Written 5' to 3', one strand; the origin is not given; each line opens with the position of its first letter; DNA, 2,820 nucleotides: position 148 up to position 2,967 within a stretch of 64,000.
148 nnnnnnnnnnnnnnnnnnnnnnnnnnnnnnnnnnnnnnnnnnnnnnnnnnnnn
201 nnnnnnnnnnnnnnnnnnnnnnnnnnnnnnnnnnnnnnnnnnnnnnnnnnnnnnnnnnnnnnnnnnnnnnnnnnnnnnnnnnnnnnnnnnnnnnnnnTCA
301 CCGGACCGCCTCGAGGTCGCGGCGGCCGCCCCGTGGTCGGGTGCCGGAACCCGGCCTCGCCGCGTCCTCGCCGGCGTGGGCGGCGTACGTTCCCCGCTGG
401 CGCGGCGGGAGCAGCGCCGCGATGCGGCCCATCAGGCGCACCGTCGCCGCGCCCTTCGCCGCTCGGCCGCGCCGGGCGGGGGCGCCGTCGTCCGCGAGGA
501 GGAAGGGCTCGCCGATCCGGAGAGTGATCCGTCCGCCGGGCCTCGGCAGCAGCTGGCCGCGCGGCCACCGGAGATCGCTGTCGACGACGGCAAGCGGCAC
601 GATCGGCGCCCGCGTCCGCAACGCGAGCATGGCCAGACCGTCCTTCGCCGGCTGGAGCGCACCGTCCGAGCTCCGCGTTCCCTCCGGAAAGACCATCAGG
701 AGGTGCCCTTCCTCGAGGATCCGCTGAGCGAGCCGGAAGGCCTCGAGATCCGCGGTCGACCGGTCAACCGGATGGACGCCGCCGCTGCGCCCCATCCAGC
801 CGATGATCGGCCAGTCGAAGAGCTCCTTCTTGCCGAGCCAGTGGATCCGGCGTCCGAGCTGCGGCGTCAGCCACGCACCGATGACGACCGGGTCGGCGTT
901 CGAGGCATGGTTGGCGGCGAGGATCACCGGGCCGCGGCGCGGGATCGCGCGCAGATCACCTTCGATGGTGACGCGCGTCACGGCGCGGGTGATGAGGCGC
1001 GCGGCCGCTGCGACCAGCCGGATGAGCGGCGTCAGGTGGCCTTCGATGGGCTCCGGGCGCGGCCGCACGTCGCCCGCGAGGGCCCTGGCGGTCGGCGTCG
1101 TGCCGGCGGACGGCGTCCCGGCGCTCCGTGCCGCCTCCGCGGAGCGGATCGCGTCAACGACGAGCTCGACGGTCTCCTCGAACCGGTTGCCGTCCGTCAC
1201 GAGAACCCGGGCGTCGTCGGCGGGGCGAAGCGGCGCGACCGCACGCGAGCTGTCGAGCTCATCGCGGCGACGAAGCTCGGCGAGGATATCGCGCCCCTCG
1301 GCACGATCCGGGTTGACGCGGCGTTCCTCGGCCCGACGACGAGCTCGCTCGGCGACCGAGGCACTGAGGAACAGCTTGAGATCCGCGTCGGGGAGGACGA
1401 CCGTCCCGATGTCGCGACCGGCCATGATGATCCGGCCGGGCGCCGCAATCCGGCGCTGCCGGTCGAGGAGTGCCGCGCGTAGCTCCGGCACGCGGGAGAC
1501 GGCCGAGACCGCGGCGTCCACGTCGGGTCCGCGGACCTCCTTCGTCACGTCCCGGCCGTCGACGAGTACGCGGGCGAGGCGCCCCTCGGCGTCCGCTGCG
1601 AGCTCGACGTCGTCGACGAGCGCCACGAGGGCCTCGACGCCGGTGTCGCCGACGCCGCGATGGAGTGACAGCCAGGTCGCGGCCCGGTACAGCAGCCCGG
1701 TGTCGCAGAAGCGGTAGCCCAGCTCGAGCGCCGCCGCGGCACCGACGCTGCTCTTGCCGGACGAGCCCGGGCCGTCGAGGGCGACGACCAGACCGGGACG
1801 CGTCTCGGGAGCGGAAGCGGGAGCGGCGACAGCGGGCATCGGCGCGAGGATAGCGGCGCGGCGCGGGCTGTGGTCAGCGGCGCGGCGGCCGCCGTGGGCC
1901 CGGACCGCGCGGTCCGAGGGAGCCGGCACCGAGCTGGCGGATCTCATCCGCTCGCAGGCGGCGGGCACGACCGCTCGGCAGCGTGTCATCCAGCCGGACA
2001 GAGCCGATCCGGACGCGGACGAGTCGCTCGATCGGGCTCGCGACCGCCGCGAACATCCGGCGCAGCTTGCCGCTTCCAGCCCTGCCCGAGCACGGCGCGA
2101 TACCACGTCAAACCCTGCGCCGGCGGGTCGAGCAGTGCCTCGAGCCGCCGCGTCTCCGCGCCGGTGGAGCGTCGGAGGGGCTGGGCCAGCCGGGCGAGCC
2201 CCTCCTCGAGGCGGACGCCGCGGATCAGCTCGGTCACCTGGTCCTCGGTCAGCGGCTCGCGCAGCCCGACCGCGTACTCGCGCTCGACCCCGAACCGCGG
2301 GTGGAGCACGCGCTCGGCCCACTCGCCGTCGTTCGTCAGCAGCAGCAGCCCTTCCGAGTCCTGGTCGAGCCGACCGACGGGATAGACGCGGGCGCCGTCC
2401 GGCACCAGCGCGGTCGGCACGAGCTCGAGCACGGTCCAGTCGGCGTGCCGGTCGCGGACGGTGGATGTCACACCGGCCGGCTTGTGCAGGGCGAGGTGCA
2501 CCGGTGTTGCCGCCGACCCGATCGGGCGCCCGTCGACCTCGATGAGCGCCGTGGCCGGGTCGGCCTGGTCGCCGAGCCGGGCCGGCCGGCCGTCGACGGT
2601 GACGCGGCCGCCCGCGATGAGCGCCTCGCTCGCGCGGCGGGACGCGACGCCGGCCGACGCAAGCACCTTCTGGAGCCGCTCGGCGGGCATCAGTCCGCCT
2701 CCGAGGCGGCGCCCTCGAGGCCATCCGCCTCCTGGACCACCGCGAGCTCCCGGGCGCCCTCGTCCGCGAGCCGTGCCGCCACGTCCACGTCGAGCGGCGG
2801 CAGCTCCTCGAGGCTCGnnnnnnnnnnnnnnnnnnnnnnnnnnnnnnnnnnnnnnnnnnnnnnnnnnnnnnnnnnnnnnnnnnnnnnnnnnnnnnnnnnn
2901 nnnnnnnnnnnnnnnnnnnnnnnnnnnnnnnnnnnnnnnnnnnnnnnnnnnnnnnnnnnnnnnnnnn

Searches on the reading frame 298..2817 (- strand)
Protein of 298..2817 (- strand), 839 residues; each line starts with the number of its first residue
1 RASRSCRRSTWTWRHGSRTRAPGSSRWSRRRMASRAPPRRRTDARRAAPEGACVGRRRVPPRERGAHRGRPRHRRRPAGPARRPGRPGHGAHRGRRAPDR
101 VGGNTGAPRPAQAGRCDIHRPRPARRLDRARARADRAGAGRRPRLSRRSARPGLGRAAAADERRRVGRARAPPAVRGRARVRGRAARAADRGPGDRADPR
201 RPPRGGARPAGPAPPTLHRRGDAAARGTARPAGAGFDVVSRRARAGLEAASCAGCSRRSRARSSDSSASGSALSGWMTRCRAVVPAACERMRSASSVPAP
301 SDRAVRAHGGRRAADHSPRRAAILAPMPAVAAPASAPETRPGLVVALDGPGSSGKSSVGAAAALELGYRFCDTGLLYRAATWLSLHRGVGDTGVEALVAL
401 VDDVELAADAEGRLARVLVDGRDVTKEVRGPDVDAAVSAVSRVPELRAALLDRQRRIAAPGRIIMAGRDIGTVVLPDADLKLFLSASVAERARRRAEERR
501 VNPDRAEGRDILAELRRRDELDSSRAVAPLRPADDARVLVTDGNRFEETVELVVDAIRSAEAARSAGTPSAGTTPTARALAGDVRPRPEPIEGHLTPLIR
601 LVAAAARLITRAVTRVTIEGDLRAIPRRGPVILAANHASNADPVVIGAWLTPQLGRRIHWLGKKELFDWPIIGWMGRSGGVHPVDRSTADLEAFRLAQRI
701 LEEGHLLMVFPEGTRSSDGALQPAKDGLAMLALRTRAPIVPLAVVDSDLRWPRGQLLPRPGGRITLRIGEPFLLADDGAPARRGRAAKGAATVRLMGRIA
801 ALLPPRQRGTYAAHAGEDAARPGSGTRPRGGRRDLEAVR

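Call 66: search_protein_families(library=pfam, proteins=[window:298-2817:-], max_evalue=0.0001)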
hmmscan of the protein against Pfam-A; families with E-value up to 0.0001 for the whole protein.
window:298-2817:- (839 aa): 2 families
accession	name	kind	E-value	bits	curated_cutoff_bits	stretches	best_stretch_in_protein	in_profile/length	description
PF02224.24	Cytidylate_kin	-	1.2e-60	205.2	26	1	345-558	1-210/211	Cytidylate kinase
PF01553.26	Acyltransferase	-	2.7e-28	98.8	23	1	623-744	8-131/132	Acyltransferase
